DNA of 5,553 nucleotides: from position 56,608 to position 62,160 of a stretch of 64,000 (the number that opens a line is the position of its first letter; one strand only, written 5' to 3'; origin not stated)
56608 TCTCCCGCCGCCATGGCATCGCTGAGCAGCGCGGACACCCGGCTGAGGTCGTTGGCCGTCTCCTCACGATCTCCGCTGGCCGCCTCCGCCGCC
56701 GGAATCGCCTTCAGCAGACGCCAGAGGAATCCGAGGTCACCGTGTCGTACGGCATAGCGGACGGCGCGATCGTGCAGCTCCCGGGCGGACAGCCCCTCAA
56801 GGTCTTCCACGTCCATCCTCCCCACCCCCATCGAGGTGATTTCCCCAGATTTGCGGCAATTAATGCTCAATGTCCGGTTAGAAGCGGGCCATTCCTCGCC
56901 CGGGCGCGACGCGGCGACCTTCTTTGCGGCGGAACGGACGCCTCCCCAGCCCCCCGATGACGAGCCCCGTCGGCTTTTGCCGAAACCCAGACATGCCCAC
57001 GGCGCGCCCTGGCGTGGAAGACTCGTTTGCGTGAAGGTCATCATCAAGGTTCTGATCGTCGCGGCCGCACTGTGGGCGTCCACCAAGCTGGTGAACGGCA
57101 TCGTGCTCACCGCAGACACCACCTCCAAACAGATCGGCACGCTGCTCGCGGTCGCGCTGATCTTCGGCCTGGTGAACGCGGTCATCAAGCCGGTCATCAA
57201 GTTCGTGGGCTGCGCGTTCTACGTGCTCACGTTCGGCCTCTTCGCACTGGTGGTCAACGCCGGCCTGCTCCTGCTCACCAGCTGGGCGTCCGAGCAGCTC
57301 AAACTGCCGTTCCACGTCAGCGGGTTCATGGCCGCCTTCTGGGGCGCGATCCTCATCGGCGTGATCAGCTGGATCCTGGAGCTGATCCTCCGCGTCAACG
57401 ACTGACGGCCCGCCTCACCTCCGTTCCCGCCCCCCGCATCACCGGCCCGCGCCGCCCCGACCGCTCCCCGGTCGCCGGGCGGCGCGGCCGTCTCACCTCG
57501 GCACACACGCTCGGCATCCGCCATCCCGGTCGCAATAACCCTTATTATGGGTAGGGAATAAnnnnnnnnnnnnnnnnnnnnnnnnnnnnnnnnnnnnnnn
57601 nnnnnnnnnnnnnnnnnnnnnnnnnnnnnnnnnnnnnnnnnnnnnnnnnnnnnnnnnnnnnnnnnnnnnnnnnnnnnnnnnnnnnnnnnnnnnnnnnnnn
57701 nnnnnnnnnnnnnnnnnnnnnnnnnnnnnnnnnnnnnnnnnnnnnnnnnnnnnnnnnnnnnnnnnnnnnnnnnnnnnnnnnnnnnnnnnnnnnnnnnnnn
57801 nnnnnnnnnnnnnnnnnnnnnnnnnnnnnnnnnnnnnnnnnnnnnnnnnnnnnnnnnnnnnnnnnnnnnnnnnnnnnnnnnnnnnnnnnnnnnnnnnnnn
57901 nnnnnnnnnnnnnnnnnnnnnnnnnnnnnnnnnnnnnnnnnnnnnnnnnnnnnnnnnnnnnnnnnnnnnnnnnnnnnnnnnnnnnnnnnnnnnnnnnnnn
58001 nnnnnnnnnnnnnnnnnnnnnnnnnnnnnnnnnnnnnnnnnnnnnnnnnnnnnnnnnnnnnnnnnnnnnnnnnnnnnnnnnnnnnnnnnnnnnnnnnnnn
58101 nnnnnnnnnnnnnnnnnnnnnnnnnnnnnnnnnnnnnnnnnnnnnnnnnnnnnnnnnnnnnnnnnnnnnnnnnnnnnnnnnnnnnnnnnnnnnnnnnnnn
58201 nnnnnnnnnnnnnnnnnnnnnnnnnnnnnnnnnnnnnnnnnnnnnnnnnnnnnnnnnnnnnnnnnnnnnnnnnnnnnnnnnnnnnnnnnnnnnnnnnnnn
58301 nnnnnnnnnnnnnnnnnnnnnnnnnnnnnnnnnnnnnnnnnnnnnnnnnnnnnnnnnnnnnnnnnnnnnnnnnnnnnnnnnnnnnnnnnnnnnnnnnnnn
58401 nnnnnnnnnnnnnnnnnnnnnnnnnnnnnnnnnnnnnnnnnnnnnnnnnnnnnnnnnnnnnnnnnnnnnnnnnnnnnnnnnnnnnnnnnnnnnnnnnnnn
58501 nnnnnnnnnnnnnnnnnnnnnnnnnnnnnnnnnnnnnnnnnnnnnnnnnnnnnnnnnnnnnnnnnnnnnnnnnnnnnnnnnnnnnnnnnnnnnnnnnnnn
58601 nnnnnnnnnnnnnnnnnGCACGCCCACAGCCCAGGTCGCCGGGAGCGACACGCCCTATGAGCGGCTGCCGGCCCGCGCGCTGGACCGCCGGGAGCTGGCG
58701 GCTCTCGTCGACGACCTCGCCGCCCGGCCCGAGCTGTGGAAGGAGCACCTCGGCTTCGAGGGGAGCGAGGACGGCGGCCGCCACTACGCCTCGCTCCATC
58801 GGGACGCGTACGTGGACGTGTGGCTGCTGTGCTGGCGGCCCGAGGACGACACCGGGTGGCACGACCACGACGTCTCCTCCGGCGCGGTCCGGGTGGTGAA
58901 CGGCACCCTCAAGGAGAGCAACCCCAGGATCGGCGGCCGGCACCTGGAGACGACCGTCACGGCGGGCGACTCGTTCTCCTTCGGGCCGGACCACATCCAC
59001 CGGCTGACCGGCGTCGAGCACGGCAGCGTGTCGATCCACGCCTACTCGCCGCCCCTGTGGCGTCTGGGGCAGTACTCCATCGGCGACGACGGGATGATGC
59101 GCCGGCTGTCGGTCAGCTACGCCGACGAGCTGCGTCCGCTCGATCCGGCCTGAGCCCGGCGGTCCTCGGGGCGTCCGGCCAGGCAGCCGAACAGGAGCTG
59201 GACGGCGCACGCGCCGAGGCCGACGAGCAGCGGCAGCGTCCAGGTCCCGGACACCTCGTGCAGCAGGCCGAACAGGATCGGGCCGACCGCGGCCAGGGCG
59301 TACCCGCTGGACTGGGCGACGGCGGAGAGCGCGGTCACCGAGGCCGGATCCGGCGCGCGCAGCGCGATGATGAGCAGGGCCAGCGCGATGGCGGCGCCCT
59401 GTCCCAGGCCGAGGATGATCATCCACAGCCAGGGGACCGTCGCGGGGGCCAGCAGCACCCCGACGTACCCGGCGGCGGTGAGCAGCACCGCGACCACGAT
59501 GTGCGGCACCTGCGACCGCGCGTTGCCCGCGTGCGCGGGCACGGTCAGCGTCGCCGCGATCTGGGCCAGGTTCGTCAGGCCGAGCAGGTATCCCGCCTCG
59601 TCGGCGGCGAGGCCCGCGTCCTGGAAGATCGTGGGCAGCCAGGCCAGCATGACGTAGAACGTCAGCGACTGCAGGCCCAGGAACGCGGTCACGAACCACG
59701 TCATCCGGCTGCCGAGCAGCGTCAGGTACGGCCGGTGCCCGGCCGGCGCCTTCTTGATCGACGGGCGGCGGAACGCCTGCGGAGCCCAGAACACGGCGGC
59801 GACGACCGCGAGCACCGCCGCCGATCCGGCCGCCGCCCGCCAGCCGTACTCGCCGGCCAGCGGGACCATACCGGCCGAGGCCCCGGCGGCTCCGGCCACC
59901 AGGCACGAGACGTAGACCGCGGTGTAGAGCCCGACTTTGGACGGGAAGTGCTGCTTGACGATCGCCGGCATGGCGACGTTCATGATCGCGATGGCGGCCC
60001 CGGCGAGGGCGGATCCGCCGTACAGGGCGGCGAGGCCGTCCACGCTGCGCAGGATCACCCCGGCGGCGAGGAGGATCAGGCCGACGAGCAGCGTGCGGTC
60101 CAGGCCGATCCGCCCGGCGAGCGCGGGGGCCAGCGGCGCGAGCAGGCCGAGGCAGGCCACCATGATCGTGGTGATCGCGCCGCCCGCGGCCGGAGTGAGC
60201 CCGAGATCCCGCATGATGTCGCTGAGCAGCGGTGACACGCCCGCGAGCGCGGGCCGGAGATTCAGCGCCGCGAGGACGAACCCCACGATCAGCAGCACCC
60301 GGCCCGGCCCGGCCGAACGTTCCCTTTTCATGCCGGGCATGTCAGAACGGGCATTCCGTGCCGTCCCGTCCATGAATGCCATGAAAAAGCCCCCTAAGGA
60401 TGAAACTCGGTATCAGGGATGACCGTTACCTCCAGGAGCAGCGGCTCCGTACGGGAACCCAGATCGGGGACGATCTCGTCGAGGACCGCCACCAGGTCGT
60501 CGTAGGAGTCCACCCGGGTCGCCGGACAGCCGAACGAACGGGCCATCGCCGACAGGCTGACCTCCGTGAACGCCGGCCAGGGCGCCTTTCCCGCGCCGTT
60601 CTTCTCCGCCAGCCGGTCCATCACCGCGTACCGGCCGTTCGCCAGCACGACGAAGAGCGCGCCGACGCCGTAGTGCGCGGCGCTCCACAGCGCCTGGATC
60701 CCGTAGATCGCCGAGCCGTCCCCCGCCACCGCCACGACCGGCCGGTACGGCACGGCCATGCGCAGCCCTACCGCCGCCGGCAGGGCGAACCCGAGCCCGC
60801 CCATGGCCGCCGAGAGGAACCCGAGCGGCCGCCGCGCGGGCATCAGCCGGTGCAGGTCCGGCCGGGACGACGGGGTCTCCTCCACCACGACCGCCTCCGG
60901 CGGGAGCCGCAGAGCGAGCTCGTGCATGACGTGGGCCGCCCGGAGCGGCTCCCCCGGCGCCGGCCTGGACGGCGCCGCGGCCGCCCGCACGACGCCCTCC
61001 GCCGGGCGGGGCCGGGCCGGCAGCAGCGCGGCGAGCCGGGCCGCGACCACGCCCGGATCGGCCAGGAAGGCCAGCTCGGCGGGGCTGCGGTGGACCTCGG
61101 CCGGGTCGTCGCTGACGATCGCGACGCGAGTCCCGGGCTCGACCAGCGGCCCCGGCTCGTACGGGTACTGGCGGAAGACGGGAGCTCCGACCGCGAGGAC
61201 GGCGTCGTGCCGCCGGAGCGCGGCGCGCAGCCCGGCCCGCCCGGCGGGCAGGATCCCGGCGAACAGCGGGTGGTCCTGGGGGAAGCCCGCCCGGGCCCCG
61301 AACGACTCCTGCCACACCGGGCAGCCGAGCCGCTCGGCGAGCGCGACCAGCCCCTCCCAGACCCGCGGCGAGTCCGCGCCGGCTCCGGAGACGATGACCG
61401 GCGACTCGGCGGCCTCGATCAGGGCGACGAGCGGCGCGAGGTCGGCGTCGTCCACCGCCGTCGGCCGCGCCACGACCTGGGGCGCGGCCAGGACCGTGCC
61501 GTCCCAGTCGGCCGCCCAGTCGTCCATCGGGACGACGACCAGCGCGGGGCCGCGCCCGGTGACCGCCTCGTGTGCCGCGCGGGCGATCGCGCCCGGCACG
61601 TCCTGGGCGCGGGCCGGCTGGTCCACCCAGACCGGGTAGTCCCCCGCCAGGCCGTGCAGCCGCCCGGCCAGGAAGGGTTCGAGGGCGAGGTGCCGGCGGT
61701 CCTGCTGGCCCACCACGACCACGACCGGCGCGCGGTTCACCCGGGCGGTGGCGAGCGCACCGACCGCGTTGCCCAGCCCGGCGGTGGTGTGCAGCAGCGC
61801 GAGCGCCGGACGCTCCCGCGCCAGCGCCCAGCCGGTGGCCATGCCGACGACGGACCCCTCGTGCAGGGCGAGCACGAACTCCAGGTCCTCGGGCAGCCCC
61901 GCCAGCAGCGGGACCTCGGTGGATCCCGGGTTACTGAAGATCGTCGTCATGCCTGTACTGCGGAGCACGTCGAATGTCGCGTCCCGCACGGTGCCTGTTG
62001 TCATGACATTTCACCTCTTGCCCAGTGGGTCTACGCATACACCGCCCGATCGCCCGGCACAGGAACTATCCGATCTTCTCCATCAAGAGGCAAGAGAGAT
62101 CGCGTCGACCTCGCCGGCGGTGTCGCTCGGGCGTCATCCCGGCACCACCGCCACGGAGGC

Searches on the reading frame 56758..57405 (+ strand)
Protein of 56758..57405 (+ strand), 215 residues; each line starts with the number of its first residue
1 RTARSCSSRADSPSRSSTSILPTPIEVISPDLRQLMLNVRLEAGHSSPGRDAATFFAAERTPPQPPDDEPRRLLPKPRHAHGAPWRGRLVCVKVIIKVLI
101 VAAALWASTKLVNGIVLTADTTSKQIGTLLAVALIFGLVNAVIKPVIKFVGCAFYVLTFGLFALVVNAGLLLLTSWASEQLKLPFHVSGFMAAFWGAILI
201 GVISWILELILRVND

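Call 94: search_protein_families(library=pfam, proteins=[window:56758-57405:+])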
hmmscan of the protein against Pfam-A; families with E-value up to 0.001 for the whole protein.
window:56758-57405:+ (215 aa): 1 family
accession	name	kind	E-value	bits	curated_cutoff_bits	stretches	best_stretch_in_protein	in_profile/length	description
PF04020.18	Phage_holin_4_2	-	1.6e-24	86.9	28.8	1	93-206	2-105/105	Mycobacterial 4 TMS phage holin, superfamily IV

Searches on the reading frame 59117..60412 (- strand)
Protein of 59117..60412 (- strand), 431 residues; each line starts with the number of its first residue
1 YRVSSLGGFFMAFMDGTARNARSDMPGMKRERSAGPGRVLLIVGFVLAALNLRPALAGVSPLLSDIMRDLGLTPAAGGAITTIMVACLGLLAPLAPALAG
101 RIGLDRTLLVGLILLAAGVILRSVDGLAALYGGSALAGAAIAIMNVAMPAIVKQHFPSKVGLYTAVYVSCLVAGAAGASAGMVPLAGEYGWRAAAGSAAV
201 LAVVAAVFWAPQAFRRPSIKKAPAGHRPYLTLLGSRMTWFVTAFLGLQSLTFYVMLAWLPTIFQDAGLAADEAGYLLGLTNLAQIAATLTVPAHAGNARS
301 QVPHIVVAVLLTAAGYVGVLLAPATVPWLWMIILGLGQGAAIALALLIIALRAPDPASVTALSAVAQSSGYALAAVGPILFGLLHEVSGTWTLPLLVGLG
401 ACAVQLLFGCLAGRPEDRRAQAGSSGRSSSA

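Call 13: search_protein_families(library=pfam, proteins=[window:59117-60412:-])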
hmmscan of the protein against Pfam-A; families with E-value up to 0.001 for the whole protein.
window:59117-60412:- (431 aa): 1 family
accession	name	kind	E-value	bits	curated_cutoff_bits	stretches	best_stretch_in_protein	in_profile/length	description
PF07690.21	MFS_1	-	4.7e-27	95.3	33.4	1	57-374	13-346/347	Major Facilitator Superfamily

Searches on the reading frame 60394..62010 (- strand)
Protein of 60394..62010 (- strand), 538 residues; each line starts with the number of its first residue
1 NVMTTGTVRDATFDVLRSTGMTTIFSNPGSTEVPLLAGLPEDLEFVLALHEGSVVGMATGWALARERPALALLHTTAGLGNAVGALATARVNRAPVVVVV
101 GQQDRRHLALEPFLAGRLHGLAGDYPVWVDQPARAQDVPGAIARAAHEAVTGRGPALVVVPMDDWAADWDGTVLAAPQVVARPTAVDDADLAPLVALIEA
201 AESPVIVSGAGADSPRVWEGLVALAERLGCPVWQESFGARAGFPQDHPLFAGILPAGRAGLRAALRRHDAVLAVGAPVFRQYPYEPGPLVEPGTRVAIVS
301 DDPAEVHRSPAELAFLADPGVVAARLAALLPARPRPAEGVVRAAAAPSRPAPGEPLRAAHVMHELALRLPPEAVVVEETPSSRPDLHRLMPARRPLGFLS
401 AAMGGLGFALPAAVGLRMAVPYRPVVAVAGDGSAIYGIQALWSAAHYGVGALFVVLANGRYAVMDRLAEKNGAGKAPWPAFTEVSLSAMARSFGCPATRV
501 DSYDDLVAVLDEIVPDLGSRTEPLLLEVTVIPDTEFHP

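Call 13: search_protein_families(library=pfam, proteins=[window:60394-62010:-])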
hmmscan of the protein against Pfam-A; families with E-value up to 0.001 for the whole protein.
window:60394-62010:- (538 aa): 3 families
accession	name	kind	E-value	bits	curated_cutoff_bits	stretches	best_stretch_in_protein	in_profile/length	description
PF02775.26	TPP_enzyme_C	-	1.8e-26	93.2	21.9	1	386-528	9-151/151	Thiamine pyrophosphate enzyme, C-terminal TPP binding domain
PF02776.23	TPP_enzyme_N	-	7.5e-24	84.2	26.8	1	7-109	2-106/119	Thiamine pyrophosphate enzyme, N-terminal TPP binding domain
PF00205.28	TPP_enzyme_M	-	1.3e-20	73.9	30.4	1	193-325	3-136/137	Thiamine pyrophosphate enzyme, central domain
